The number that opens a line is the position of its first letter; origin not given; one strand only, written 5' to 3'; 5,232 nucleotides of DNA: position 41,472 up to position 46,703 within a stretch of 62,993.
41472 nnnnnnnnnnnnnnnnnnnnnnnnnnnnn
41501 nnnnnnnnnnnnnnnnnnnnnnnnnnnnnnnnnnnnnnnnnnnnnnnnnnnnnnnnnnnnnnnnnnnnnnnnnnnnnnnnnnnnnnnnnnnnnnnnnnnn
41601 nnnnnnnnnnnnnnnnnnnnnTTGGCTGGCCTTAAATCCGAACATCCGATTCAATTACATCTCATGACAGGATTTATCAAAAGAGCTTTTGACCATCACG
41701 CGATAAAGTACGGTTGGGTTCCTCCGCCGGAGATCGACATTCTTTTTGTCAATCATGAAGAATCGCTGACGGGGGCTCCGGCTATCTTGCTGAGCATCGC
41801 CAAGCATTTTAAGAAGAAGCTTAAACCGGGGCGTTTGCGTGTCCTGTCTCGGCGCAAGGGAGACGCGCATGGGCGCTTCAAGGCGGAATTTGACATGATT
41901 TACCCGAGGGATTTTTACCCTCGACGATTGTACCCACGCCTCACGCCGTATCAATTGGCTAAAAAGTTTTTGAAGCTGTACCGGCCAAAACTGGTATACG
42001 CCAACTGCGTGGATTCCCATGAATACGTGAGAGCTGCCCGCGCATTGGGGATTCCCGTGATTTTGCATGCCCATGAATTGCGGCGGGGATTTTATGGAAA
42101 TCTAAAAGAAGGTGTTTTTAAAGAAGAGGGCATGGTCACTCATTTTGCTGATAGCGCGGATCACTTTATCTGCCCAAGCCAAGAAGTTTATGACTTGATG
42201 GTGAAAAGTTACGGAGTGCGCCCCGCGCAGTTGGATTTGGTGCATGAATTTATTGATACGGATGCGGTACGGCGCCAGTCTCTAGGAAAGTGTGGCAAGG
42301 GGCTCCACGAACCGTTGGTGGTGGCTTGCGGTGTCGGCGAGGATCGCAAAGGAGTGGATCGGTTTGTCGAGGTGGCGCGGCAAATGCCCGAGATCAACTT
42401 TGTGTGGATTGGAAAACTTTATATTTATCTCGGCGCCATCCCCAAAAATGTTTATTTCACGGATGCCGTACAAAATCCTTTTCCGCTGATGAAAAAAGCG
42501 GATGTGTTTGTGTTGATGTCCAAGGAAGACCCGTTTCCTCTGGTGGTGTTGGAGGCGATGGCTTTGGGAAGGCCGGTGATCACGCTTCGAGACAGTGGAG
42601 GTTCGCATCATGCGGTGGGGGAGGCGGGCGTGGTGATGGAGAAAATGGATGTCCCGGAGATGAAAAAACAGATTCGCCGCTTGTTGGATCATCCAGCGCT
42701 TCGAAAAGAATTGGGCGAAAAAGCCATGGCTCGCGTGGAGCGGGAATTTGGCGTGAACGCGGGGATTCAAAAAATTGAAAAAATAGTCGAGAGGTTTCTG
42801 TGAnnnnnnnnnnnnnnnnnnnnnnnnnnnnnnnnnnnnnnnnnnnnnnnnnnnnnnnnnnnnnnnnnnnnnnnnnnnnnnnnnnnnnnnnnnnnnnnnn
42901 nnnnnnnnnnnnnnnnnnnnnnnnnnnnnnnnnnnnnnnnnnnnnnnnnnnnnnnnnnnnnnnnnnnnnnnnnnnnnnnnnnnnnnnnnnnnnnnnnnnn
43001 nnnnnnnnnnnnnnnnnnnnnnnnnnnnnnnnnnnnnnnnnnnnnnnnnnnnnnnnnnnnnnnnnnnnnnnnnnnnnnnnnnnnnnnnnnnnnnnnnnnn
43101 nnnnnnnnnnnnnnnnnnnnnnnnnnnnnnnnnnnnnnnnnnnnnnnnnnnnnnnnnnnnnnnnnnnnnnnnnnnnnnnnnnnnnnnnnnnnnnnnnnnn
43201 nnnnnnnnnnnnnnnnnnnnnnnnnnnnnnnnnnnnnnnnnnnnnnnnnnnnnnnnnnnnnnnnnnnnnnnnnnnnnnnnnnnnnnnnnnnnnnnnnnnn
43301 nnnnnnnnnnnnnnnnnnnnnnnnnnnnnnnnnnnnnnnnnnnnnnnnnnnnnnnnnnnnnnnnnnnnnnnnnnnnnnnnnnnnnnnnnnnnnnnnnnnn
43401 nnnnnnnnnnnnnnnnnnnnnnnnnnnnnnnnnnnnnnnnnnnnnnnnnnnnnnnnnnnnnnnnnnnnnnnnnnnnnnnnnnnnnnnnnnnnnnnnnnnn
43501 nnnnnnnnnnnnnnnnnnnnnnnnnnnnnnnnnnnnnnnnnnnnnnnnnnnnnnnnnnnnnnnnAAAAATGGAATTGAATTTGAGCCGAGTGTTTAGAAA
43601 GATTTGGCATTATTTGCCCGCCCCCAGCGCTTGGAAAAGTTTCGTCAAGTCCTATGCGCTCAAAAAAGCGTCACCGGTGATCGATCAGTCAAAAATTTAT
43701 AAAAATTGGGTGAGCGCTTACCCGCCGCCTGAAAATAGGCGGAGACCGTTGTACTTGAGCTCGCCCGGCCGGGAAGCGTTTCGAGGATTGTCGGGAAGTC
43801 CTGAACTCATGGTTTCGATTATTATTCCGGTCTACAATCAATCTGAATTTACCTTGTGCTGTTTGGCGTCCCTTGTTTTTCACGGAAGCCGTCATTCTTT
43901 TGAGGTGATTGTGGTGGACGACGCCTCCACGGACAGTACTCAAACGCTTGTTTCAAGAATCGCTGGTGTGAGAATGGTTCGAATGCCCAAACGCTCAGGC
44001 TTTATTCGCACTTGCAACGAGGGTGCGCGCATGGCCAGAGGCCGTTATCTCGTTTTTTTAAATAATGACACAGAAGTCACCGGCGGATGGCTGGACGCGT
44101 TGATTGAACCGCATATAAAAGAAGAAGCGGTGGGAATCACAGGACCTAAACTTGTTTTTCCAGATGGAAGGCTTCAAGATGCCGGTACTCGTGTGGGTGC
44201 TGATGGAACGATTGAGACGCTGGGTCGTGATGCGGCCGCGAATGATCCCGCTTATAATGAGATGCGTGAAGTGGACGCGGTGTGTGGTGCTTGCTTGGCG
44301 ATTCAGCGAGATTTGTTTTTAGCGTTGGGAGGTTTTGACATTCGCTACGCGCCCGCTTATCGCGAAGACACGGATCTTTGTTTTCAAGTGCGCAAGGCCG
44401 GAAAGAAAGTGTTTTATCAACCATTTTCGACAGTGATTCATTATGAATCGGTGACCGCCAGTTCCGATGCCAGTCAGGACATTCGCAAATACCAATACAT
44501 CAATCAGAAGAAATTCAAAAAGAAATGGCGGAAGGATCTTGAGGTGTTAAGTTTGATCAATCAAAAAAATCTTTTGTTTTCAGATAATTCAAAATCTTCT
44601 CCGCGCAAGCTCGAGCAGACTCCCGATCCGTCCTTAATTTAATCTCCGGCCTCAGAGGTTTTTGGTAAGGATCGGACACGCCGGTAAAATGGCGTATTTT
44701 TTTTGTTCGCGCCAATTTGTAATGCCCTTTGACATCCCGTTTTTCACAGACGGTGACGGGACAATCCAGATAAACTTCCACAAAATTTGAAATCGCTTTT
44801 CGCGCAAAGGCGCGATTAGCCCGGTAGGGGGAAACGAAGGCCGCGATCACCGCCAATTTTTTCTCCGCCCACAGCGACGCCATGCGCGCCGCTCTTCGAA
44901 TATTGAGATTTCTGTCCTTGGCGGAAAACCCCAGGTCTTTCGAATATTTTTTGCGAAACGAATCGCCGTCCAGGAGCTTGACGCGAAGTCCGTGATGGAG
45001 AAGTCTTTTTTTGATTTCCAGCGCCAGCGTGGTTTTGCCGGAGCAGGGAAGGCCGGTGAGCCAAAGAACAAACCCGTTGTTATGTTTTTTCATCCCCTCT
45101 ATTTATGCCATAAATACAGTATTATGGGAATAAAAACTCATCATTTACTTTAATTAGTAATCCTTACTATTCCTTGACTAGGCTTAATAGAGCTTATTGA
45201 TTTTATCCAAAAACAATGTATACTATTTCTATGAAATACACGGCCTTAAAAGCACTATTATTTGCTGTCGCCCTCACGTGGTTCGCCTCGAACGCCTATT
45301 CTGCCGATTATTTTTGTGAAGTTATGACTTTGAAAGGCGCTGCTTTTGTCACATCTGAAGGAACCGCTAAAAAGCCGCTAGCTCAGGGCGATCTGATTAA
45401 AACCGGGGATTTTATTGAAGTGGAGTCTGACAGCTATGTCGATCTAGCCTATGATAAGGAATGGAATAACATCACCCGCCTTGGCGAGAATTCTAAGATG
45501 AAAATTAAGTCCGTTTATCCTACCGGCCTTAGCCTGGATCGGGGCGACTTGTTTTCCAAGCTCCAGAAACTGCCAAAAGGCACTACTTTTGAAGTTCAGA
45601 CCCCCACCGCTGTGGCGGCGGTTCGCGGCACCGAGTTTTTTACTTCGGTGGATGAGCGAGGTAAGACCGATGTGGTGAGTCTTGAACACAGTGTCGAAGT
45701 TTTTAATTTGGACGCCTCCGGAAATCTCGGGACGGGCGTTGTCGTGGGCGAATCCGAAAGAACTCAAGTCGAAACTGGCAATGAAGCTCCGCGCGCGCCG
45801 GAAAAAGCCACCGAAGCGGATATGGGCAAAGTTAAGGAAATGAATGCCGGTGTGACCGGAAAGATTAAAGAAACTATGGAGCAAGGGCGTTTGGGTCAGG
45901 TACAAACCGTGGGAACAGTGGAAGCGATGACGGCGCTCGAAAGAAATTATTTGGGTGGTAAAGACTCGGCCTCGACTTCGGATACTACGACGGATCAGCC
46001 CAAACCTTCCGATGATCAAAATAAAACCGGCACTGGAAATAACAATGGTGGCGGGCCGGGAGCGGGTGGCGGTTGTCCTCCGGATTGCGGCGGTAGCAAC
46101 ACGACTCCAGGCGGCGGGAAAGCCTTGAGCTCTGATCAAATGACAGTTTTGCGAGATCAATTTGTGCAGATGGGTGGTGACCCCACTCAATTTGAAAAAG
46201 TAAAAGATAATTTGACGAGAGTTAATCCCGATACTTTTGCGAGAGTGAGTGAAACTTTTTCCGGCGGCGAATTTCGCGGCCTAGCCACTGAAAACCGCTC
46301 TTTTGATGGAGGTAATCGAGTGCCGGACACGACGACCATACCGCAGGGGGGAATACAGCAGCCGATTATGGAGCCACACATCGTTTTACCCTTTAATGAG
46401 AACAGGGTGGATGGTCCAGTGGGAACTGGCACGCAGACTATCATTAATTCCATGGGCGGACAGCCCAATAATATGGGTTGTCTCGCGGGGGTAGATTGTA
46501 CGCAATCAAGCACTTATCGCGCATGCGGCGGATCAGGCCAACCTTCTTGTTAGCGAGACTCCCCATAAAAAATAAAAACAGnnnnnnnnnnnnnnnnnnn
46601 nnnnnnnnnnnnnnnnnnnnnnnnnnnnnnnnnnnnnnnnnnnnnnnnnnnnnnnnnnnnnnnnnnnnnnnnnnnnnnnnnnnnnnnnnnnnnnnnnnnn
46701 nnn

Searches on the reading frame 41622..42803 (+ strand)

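Call 13: search_protein_families(library=pfam, proteins=[window:41622-42803:+], max_evalue=0.001)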
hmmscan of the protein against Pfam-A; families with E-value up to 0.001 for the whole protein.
window:41622-42803:+ (393 aa): 6 families
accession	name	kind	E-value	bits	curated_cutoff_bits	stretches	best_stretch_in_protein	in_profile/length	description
PF00534.26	Glycos_transf_1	-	4.2e-21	75.7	26.4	1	228-368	13-169/172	Glycosyl transferases group 1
PF13692.12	Glyco_trans_1_4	-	1.8e-19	70.8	27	1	231-356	2-141/142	Glycosyl transferases group 1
PF13439.12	Glyco_transf_4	-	4.6e-15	56.5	28.5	1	72-214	22-169/170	Glycosyltransferase Family 4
PF13579.12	Glyco_trans_4_4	-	1.2e-08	35.9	29.7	1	94-207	43-155/158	Glycosyl transferase 4-like domain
PF13524.12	Glyco_trans_1_2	-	2.5e-08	34.4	25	1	247-385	4-142/144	Glycosyl transferase-like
PF20706.3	GT4-conflict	-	0.00033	20.2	26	1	279-327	268-316/385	Family 4 Glycosyltransferase in conflict systems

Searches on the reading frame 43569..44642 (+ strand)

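Call 13: search_protein_families(library=pfam, proteins=[window:43569-44642:+], max_evalue=0.001)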
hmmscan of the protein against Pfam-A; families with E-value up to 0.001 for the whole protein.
window:43569-44642:+ (357 aa): 5 families
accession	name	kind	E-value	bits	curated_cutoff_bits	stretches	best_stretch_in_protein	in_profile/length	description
PF00535.33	Glycos_transf_2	-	1.3e-25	90.7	23.3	1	83-203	1-124/168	Glycosyl transferase family 2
PF13641.12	Glyco_tranf_2_3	-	6.6e-11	43.1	27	1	82-297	3-217/230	Glycosyltransferase like family 2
PF10111.15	Glyco_tranf_2_2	-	1.3e-09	38.4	27.3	1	83-296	1-219/276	Glycosyltransferase like family 2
PF13712.12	Glyco_tranf_2_5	-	5.9e-08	33.1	27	1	147-297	43-195/210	Glycosyltransferase like family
PF13632.12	Glyco_trans_2_3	-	0.00042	20.6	27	1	231-311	65-142/198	Glycosyl transferase family group 2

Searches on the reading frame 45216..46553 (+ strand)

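Call 13: search_protein_families(library=pfam, proteins=[window:45216-46553:+], max_evalue=0.001)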
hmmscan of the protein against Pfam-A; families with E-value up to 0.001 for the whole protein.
window:45216-46553:+ (445 aa): 1 family
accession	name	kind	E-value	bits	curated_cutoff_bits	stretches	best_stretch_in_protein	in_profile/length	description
PF04773.18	FecR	-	4.9e-09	37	24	1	85-160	19-96/97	FecR protein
